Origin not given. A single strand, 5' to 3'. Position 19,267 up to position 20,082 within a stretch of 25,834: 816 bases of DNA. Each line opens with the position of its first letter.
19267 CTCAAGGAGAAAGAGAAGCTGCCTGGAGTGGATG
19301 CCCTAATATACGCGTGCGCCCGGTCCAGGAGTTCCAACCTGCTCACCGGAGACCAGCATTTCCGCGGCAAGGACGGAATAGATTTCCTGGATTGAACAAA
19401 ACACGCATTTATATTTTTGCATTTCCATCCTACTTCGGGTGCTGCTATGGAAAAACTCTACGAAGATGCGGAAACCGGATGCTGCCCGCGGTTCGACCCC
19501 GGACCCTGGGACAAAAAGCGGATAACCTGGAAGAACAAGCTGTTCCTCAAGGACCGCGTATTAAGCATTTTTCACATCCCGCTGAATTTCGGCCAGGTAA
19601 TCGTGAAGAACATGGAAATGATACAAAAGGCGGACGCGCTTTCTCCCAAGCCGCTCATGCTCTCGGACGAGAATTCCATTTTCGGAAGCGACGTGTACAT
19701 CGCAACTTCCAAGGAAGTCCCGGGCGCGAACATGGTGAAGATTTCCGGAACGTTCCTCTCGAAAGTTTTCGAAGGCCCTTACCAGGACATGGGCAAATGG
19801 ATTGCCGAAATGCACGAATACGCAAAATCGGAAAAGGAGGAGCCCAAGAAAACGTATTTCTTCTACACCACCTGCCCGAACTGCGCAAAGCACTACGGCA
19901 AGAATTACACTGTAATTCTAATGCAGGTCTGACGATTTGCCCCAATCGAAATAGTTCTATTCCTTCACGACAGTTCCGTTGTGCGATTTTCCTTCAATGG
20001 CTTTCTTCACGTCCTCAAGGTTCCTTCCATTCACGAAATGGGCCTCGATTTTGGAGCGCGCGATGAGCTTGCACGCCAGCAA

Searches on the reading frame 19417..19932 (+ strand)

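Call 22: search_protein_families(library=pfam, proteins=[window:19417-19932:+], max_evalue=0.001)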
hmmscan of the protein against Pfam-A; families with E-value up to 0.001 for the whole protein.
window:19417-19932:+ (171 aa): 1 family
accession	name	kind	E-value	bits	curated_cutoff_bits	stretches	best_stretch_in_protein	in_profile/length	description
PF20603.3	Bact_hydrolase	-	1.1e-63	214.4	27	1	16-171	4-160/160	Bacterial hydrolase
